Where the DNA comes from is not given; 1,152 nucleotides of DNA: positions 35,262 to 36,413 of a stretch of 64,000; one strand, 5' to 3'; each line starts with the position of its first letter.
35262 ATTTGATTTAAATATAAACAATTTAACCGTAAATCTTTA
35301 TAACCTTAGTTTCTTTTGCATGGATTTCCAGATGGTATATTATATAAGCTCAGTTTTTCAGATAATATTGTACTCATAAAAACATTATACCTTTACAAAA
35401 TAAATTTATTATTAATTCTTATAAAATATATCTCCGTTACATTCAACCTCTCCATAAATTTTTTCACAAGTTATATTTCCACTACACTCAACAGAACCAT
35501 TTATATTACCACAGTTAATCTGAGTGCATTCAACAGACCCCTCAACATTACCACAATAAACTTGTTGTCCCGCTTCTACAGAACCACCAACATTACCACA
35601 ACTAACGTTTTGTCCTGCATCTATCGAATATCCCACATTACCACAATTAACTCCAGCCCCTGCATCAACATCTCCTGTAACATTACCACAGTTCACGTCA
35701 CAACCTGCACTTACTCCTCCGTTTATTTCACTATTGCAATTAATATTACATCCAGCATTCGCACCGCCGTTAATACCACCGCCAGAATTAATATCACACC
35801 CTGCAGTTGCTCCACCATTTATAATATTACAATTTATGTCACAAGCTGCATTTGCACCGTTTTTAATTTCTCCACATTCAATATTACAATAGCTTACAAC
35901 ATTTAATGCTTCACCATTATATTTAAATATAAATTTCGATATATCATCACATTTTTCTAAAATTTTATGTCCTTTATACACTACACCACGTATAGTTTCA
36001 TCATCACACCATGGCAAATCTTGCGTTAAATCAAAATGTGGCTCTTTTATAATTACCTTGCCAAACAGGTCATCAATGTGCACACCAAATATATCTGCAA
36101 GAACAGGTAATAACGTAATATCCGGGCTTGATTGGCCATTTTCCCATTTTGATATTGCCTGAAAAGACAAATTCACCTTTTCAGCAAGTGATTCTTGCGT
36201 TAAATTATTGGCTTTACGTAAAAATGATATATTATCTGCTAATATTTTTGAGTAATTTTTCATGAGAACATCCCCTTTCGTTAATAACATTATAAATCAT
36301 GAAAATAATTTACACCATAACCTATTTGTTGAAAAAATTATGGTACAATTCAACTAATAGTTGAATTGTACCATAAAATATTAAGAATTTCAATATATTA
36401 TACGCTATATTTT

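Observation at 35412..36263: XRE-HTH regulator fused to a Cys-rich 15-residue repeat array (possible metal-binding or filament-forming solenoid)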

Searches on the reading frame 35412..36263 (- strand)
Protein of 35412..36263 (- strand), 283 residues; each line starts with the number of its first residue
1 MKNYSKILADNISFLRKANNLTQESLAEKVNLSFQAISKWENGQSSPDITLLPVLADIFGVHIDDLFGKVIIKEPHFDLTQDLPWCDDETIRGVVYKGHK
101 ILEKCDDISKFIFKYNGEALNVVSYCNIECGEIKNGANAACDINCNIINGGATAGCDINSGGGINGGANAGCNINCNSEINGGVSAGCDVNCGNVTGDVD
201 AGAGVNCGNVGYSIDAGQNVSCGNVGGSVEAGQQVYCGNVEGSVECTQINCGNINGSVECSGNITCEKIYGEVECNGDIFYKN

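Call 3: search_protein_families(library=pfam, proteins=[window:35412-36263:-], max_evalue=1)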
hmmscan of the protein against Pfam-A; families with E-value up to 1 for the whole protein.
window:35412-36263:- (283 aa): 8 families
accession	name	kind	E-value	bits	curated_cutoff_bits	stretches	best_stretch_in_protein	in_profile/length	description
PF01381.28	HTH_3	-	1.8e-15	57.1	23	1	15-66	4-55/55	Helix-turn-helix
PF12844.13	HTH_19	-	8.2e-07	29.3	30.2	1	11-67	3-59/64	Helix-turn-helix domain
PF13560.12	HTH_31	-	1.8e-06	28.6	27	1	15-64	9-59/64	Helix-turn-helix domain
PF13443.12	HTH_26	-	2.1e-05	25.1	22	1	12-67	2-58/63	Cro/C1-type HTH DNA-binding domain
PF15731.11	MqsA_antitoxin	-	0.035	14.7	30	1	8-55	70-117/131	Antitoxin component of bacterial toxin-antitoxin system, MqsA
PF13412.12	HTH_24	-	0.13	12.3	21.9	1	13-37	10-34/48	Winged helix-turn-helix DNA-binding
PF15943.11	YdaS_toxin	-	0.18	12.1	30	1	23-44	11-32/65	Bacterial toxin YdaS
PF04519.19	Bactofilin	-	0.34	11.6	27.9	1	223-279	23-80/98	Polymer-forming cytoskeletal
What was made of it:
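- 36060..36263 (-): XRE / Cro-C1 type helix-turn-helix domain (res 1-68). Pfam HTH_3 E=1.8e-15 (call 3).
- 35415..35888 (-): Repeat array (res 126-283): about 10 rungs of 14-16 aa forming a Cys-lined, acidic beta-helix. Sub-threshold Pfam Bactofilin match at res 223-279 (call 3).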

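Call 4: search_protein_families(library=ncbifam, proteins=[window:35412-36263:-], max_evalue=1)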
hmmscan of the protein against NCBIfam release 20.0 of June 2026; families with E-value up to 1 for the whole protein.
window:35412-36263:- (283 aa): 15 families
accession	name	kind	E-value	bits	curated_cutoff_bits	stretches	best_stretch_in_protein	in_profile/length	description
NF041951.1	phage_RstR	subfamily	4.4e-13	49.4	80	1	9-75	4-70/108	RstR family transcriptional repressor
NF047948.1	male_kill_WMK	equivalog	4.8e-07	29.5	300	1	8-74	6-73/300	WO male-killing family protein Wmk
TIGR03070.1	couple_hipB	subfamily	5.3e-07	29.5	71.65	1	7-61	2-56/58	type II toxin-antitoxin system Y4mF family antitoxin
NF052239.1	antitox_spr1629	equivalog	7.8e-07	28.5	335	1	10-65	5-60/377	spr1629 family repressor/antitoxin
NF041575.1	antitoxPezA_Strep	equivalog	3.3e-06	27.2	290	1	8-76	2-70/158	type II toxin-antitoxin system antitoxin PezA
TIGR03830.1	CxxCG_CxxCG_HTH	subfamily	4.7e-06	26.4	61.8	1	7-49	65-107/127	type II TA system antitoxin MqsA family protein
NF007257.0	PRK09706.1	subfamily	3e-05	23.8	101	1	6-58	4-56/135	transcriptional repressor DicA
NF007408.0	PRK09943.1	equivalog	4.2e-05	23.2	211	1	8-68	8-68/185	HTH-type transcriptional regulator PuuR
NF007271.0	PRK09726.1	equivalog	5.4e-05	23.1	79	1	6-57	11-59/88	type II toxin-antitoxin system antitoxin HipB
TIGR00270.2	TIGR00270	equivalog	0.00042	20.2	110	1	12-62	80-130/159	multiprotein bridging factor aMBF1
NF006015.0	PRK08154.1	subfamily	0.00064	19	204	1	5-81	28-104/314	anaerobic benzoate catabolism transcriptional regulator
NF010465.0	PRK13890.1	equivalog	0.0021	18.2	96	1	4-60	2-58/121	conjugal transfer protein TrbA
NF047542.1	telomere_Tap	equivalog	0.0022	16.8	600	1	15-48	25-58/695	telomere-associated protein Tap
NF003162.0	PRK04140.1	equivalog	0.0068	15.5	263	1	4-63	123-182/317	transcriptional regulator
NF040522.1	VC1465_fam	subfamily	0.044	13.9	70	1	16-45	5-34/111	VC1465 family Xer recombination activation factor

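Call 9: find_homologous_proteins(query=window:35415-36263:-, max_evalue=0.001)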
Query seq(283 aa) (283 aa): 180 proteins with E <= 0.001 among 4880 candidates; the best 120 are listed.
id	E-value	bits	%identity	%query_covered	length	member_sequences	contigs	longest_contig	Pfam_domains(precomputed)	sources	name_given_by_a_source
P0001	6.6e-185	632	100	100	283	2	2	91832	PF12844.14,PF01381.29,PF13560.13,PF13443.13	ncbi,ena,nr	ncbi:MAG: hypothetical protein DBX47_06040 [Clostridiales bacterium]|nr:MAG: hypothetical protein DB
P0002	2.3e-126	439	74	100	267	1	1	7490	PF12844.14,PF01381.29,PF13560.13,PF13443.13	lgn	-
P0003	2.1e-80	288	50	99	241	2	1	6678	PF12844.14,PF01381.29,PF13560.13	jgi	-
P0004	1.9e-75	272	51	100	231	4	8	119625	PF12844.14,PF01381.29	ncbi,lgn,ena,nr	ncbi:MAG: helix-turn-helix domain-containing protein [Eubacteriales bacterium]|nr:helix-turn-helix d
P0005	5.0e-71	258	63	72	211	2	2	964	PF12844.14,PF01381.29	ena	-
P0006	1.5e-69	253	44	100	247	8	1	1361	PF12844.14,PF01381.29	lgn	-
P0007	2.1e-69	252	54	78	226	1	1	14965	PF12844.14,PF01381.29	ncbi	-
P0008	1.2e-67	247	47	95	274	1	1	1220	PF12844.14,PF01381.29,PF13560.13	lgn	-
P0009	4.2e-64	235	48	96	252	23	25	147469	PF12844.14,PF01381.29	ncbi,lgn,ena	-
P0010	4.8e-60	222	53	74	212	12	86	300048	PF12844.14,PF01381.29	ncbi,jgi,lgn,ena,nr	ncbi:MAG: helix-turn-helix domain-containing protein [Clostridia bacterium]|nr:helix-turn-helix doma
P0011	1.7e-56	210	51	73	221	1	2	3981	PF12844.14,PF01381.29,PF13560.13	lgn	-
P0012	2.4e-56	210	44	99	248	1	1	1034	PF12844.14,PF01381.29,PF13560.13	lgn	-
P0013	2.0e-55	206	38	94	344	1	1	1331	PF12844.14,PF01381.29,PF13560.13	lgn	-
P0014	5.2e-53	199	44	89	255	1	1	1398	PF12844.14,PF01381.29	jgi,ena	-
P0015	5.5e-52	195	41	96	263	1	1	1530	PF12844.14,PF01381.29,PF13560.13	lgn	-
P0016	4.5e-51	192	42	98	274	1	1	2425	PF12844.14,PF01381.29,PF04519.20,PF13560.13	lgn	-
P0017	5.6e-51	192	38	92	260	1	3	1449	PF12844.14,PF01381.29,PF13560.13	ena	-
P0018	1.3e-50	191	43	99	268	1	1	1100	PF12844.14,PF01381.29,PF13560.13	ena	-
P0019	1.5e-50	190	43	96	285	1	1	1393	PF12844.14,PF01381.29,PF13560.13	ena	-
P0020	3.0e-49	186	43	81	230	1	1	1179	PF12844.14,PF01381.29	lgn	-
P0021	4.1e-49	186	50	62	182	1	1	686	PF01381.29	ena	-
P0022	5.0e-48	182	41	92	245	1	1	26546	PF12844.14,PF01381.29,PF13560.13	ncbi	-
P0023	1.1e-47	181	39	92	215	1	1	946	PF12844.14,PF01381.29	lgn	-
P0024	2.3e-47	180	36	96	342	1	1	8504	PF12844.14,PF01381.29,PF13560.13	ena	-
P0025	3.2e-47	180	39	92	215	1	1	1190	PF12844.14,PF01381.29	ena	-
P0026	7.6e-47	178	36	96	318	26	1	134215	PF12844.14,PF01381.29,PF13560.13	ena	-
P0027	9.8e-47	178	44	84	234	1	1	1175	PF12844.14,PF01381.29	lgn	-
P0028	1.2e-46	178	41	98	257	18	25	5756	PF12844.14,PF01381.29,PF13560.13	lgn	-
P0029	1.4e-46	177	39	98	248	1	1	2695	PF12844.14,PF01381.29,PF13560.13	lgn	-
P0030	3.3e-46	176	37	98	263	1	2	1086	PF12844.14,PF01381.29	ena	-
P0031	4.5e-46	176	35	96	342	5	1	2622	PF12844.14,PF01381.29,PF13560.13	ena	-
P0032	4.9e-46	176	44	84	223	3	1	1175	PF01381.29,PF13560.13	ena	-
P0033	7.9e-46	175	37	92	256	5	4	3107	PF12844.14,PF01381.29,PF13443.13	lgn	-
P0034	9.2e-46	175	39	91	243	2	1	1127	PF12844.14,PF01381.29,PF13560.13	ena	-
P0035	1.1e-45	175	35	98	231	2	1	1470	PF12844.14,PF01381.29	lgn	-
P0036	4.4e-45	173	33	98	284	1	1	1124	PF12844.14,PF01381.29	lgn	-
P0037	4.7e-45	172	42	87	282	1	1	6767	PF12844.14,PF01381.29,PF13560.13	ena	-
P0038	6.5e-45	172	51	65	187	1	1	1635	PF12844.14,PF01381.29,PF13560.13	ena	-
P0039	1.2e-44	171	38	92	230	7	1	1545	PF12844.14,PF01381.29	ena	-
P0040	2.2e-44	170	43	81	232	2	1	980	PF12844.14,PF01381.29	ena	-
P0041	2.5e-44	170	36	97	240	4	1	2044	PF12844.14,PF01381.29,PF13560.13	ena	-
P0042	3.1e-44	170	39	84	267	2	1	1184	PF12844.14,PF01381.29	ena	-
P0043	3.3e-44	170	41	82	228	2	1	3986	PF12844.14,PF01381.29,PF13560.13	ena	-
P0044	4.2e-44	169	43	81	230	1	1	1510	PF12844.14,PF01381.29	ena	-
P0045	6.1e-44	169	43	79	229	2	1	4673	PF01381.29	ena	-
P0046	9.6e-44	168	34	98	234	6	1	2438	PF12844.14,PF01381.29,PF13560.13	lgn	-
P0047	1.7e-43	167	42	81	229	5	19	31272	PF01381.29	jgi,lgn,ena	-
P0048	1.8e-43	167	38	93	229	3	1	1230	PF01381.29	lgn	-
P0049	9.0e-43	165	41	82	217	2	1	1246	PF12844.14,PF01381.29,PF13560.13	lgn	-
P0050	1.2e-42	165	39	93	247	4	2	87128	PF12844.14,PF01381.29,PF13560.13,PF13443.13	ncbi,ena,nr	ncbi:MAG: helix-turn-helix domain-containing protein [Clostridia bacterium]|nr:helix-turn-helix doma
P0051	3.3e-42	163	41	84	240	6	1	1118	PF12844.14,PF01381.29,PF13560.13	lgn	-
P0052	5.2e-42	162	39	87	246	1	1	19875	PF12844.14,PF01381.29,PF13560.13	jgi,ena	-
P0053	7.3e-42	162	39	83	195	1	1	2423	PF01381.29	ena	-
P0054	7.6e-42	162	39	89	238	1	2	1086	PF12844.14,PF01381.29,PF13560.13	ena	-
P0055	8.3e-42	162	38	93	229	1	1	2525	PF01381.29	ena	-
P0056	1.5e-41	161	38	89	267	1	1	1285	PF01381.29,PF13560.13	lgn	-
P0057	1.5e-41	161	43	84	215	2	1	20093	PF12844.14,PF01381.29,PF13560.13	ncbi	-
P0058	1.7e-41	161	38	89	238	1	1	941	PF12844.14,PF01381.29,PF13560.13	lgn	-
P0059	3.8e-41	160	39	98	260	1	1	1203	PF01381.29,PF13560.13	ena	-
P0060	5.0e-41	159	43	79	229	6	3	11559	PF01381.29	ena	-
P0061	5.0e-41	159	40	76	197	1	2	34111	PF12844.14,PF01381.29,PF13560.13,PF13443.13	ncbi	-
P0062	5.2e-41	159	38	88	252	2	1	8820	PF12844.14,PF01381.29,PF13560.13,PF13443.13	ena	-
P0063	1.0e-40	158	42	84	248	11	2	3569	PF01381.29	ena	-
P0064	1.2e-40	158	39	96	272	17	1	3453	PF12844.14,PF01381.29,PF13560.13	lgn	-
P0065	1.5e-40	158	38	87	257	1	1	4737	PF12844.14,PF01381.29,PF13560.13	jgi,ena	-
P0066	2.2e-40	157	40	91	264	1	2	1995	PF12844.14,PF01381.29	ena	-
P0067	2.3e-40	157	38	98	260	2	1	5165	PF12844.14,PF01381.29,PF13443.13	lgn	-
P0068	3.2e-40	157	41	82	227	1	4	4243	PF12844.14,PF01381.29,PF13560.13,PF13443.13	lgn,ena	-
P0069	3.2e-40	157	40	96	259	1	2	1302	PF12844.14,PF01381.29,PF13560.13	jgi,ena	-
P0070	3.3e-40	156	36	93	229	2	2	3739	PF12844.14,PF01381.29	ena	-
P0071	3.6e-40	156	40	81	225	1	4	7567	PF12844.14,PF01381.29,PF13560.13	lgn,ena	-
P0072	4.8e-40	156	42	97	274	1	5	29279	PF01381.29,PF13443.13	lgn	-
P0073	1.2e-39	155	44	70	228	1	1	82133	PF12844.14,PF01381.29,PF13560.13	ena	-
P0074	3.7e-39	153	39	83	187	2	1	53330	PF12844.14,PF01381.29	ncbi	-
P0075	3.8e-39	153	38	84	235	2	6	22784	PF12844.14,PF01381.29,PF13560.13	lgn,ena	-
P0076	3.9e-39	153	39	83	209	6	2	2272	PF12844.14,PF01381.29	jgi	-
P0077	4.3e-39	153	36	91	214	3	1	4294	PF12844.14,PF01381.29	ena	-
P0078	5.9e-39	152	37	84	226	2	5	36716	PF01381.29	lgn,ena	-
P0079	6.4e-39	152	38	82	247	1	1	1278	PF12844.14,PF01381.29,PF13560.13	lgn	-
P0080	1.5e-38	151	39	82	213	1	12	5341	PF12844.14,PF01381.29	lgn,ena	-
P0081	4.0e-38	150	38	89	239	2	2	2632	PF12844.14,PF01381.29,PF13560.13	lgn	-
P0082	7.4e-38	149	38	82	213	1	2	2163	PF12844.14,PF01381.29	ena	-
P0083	9.6e-38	148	30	77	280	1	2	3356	PF12844.14,PF01381.29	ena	-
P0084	2.0e-37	147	38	98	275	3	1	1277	PF01381.29,PF13560.13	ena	-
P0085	2.3e-37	147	38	82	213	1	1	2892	PF12844.14,PF01381.29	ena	-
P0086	3.2e-37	147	39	77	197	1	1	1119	PF12844.14,PF01381.29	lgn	-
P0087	4.7e-37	146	39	95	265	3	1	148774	PF12844.14,PF01381.29,PF13560.13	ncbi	-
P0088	6.3e-37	146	38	82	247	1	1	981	PF12844.14,PF01381.29,PF13560.13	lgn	-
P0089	6.5e-37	146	36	92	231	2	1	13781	PF12844.14,PF01381.29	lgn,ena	-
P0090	1.9e-36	144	39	84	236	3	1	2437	PF12844.14,PF01381.29,PF13560.13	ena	-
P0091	4.3e-36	143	38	86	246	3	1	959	PF12844.14,PF01381.29,PF13560.13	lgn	-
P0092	4.8e-36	143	37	92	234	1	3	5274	PF12844.14,PF01381.29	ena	-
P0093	1.1e-35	142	40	79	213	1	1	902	PF12844.14,PF01381.29,PF13560.13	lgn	-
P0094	1.8e-35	141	39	92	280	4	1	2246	PF12844.14,PF01381.29,PF03961.20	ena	-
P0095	2.6e-35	140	34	93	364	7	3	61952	PF12844.14,PF01381.29,PF13560.13,PF13443.13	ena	-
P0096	3.6e-35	140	38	82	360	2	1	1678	PF12844.14,PF01381.29,PF13560.13,PF13443.13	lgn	-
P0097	3.8e-35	140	37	82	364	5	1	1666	PF12844.14,PF01381.29,PF13560.13,PF13443.13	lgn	-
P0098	3.8e-35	140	41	85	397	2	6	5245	PF12844.14,PF01381.29,PF13560.13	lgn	-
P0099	5.2e-35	139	37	82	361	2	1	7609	PF12844.14,PF01381.29,PF13560.13,PF13443.13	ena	-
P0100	9.0e-35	139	35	93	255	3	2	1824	PF12844.14,PF01381.29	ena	-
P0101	2.0e-34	137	32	86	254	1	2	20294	PF12844.14,PF01381.29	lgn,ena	-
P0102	2.9e-34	137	36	71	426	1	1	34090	PF12844.14,PF01381.29,PF07022.20,PF13560.13,PF13443.13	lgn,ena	-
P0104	6.0e-34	136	39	84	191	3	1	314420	PF12844.14,PF01381.29,PF13560.13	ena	-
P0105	1.1e-33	135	35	71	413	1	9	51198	PF12844.14,PF01381.29,PF07022.20,PF13560.13,PF13443.13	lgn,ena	-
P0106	1.3e-33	135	37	72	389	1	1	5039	PF12844.14,PF01381.29,PF07022.20,PF13560.13,PF13443.13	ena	-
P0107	2.9e-33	134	36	97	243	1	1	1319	PF12844.14,PF01381.29,PF13560.13,PF13443.13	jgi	jgi:transcriptional regulator with XRE-family HTH domain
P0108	3.0e-33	134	38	97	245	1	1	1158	PF01381.29,PF13560.13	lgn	-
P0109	7.2e-33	132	35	84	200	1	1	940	PF12844.14,PF01381.29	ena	-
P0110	1.4e-32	131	37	95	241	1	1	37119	PF12844.14,PF01381.29,PF07022.20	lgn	-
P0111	2.8e-32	130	33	92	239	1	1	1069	PF12844.14,PF01381.29,PF04519.20,PF13560.13,PF13443.13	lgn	-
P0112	1.4e-31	128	34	72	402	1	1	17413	PF12844.14,PF01381.29,PF07022.20,PF13560.13,PF13443.13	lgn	-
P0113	1.6e-31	128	33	72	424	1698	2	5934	PF12844.14,PF01381.29,PF07022.20,PF13560.13,PF13443.13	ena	-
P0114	1.7e-31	128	36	80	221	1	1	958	PF12844.14,PF01381.29,PF13560.13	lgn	-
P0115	3.1e-31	127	36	76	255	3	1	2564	PF12844.14,PF01381.29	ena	-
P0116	3.4e-31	127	34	99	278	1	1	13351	PF01381.29,PF13560.13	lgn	-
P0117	6.2e-31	126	34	86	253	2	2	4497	PF12844.14,PF01381.29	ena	-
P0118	1.1e-30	125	38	80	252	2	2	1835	PF12844.14,PF01381.29,PF13560.13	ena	-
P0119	1.3e-30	125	40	94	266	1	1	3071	PF01381.29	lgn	-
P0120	1.3e-30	125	34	99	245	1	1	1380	PF12844.14,PF01381.29,PF13560.13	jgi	jgi:transcriptional regulator with XRE-family HTH domain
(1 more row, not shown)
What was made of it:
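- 35412..36263 (-): Coding sequence of the regulator (283 aa plus stop codon). 100% identical to a 283-aa 'hypothetical protein DBX47_06040' from a Clostridiales bacterium MAG (call 9).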

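Call 15: find_encoding_contigs(protein=P0010, flank=5000, max_places=5)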
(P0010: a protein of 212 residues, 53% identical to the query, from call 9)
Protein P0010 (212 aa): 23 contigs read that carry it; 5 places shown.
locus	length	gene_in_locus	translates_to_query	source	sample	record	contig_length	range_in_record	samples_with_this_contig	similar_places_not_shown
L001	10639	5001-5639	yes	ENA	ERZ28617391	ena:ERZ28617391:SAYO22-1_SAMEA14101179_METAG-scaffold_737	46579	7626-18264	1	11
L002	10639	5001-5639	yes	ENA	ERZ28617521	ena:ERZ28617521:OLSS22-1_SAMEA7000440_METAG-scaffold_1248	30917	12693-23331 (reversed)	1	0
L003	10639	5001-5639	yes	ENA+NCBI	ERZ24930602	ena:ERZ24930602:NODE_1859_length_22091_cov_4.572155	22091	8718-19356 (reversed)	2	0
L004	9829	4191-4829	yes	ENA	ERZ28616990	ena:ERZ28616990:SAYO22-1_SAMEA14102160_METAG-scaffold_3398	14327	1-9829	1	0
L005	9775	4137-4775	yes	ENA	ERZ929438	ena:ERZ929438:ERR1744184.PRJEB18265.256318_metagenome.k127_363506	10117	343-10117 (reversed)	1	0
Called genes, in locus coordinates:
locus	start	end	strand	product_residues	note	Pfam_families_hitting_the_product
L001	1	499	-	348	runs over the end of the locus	PF01408:GFO_IDH_MocA, PF02629:CoA_binding (weak), PF22725:GFO_IDH_MocA_C3, PF02894:GFO_IDH_MocA_C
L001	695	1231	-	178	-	PF00719:Pyrophosphatase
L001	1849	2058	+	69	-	PF00313:CSD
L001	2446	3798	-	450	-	PF00404:Dockerin_1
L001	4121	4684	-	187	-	PF03713:DUF305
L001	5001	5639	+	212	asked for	PF01381:HTH_3, PF12844:HTH_19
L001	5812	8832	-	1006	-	PF00005:ABC_tran, PF02687:FtsX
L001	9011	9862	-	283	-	PF01501:Glyco_transf_8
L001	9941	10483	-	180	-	PF03729:DUF308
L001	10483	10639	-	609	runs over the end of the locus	PF06480:FtsH_ext, PF00004:AAA, PF07728:AAA_5 (weak), PF13401:AAA_22 (faint), PF17862:AAA_lid_3, PF01434:Peptidase_M41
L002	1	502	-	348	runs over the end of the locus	PF01408:GFO_IDH_MocA, PF02629:CoA_binding (weak), PF22725:GFO_IDH_MocA_C3, PF02894:GFO_IDH_MocA_C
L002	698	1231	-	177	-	-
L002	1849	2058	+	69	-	PF00313:CSD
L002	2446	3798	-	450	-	PF00404:Dockerin_1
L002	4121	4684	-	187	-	PF03713:DUF305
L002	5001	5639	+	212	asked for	PF01381:HTH_3, PF12844:HTH_19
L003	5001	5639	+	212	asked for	PF01381:HTH_3, PF12844:HTH_19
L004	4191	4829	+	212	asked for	PF01381:HTH_3, PF12844:HTH_19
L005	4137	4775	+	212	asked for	PF01381:HTH_3, PF12844:HTH_19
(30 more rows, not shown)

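Call 16: find_encoding_contigs(protein=P0009, flank=5000, max_places=4)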
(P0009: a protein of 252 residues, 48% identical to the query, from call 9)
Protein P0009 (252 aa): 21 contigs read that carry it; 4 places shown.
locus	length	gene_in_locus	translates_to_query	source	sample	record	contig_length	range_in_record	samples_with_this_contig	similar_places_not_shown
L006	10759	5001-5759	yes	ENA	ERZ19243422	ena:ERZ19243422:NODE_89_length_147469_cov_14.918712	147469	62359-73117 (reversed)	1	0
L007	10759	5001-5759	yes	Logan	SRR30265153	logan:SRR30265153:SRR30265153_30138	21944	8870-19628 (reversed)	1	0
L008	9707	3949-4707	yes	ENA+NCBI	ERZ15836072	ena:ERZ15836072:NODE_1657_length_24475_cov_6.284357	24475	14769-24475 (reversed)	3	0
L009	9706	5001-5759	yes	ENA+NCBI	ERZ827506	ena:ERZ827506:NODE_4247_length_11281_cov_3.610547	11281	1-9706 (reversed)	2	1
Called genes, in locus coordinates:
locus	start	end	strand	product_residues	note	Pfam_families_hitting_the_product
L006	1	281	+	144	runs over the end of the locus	PF13581:HATPase_c_2, PF02518:HATPase_c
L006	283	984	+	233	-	PF04542:Sigma70_r2, PF04539:Sigma70_r3, PF08281:Sigma70_r4_2 (weak), PF04545:Sigma70_r4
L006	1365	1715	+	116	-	PF05635:23S_rRNA_IVP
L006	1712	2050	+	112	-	-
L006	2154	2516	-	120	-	-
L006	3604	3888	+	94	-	-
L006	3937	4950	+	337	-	PF14501:HATPase_c_5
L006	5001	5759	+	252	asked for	PF01381:HTH_3, PF12844:HTH_19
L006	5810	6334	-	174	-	PF19620:DUF6125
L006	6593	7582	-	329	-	PF00389:2-Hacid_dh, PF02826:2-Hacid_dh_C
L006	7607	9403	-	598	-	PF00753:Lactamase_B (weak), PF19583:ODP, PF01613:Flavin_Reduct, PF21349:RUBY_RBDX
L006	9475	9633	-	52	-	PF00301:Rubredoxin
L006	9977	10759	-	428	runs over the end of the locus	PF00535:Glycos_transf_2, PF13641:Glyco_tranf_2_3, PF13632:Glyco_trans_2_3, PF03552:Cellulose_synt (weak)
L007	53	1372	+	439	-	-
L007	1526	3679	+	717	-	PF17802:SpaA (weak), PF19407:DUF5979, PF24547:DUF7601, PF05738:Cna_B, PF12892:FctA, PF05738:Cna_B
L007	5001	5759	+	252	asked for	PF01381:HTH_3, PF12844:HTH_19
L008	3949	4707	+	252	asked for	PF01381:HTH_3, PF12844:HTH_19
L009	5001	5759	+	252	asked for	PF01381:HTH_3, PF12844:HTH_19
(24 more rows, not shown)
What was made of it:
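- The locus of homolog P0009 lies next to rubredoxin and a flavodiiron protein (call 16).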

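Call 18: find_encoding_contigs(protein=P0004, flank=4000, max_places=3)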
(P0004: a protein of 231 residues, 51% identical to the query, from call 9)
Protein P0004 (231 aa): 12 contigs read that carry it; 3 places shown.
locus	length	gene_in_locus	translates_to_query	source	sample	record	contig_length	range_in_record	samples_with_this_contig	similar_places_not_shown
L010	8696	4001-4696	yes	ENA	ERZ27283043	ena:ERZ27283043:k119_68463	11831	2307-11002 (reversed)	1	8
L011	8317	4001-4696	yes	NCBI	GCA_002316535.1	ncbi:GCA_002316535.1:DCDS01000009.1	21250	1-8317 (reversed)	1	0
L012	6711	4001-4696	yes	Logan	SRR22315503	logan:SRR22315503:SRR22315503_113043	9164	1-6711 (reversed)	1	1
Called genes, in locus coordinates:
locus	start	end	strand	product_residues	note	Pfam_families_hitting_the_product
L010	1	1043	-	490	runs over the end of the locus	PF01547:SBP_bac_1 (weak)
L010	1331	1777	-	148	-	-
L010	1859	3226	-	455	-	PF01381:HTH_3, PF12844:HTH_19 (weak), PF13560:HTH_31 (weak)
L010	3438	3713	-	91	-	-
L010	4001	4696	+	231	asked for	PF01381:HTH_3, PF12844:HTH_19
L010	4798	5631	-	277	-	PF00398:RrnaAD, PF08241:Methyltransf_11, PF08242:Methyltransf_12, PF13649:Methyltransf_25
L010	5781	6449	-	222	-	-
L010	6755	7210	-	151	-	PF00583:Acetyltransf_1, PF13673:Acetyltransf_10, PF13508:Acetyltransf_7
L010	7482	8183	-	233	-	PF05724:TPMT, PF13489:Methyltransf_23, PF03848:TehB, PF05175:MTS, PF13847:Methyltransf_31, PF08241:Methyltransf_11, PF08242:Methyltransf_12, PF13649:Methyltransf_25, +1 more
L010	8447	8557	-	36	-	-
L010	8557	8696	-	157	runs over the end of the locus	PF02464:CinA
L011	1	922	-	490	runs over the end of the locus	PF01547:SBP_bac_1 (weak)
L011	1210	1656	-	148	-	-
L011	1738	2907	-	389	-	-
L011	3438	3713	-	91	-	-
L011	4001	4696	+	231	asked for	PF01381:HTH_3, PF12844:HTH_19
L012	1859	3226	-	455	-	PF01381:HTH_3, PF12844:HTH_19 (weak), PF13560:HTH_31 (weak)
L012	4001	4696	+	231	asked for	PF01381:HTH_3, PF12844:HTH_19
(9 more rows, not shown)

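Call 19: find_encoding_contigs(protein=P0002, flank=4000, max_places=2)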
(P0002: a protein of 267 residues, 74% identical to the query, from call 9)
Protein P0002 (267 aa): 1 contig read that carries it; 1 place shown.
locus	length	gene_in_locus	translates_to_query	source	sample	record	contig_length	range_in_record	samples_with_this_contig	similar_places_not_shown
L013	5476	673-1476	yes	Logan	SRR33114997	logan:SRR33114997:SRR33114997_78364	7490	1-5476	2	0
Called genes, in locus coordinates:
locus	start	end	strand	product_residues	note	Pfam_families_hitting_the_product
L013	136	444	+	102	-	-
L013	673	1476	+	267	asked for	PF12844:HTH_19, PF13560:HTH_31 (weak), PF01381:HTH_3, PF13443:HTH_26 (weak)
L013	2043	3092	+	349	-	PF03193:RsgA_GTPase, PF10662:PduV-EutP (faint), PF01926:MMR_HSR1 (weak), PF04548:AIG1 (weak)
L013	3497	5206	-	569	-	PF03372:Exo_endo_phos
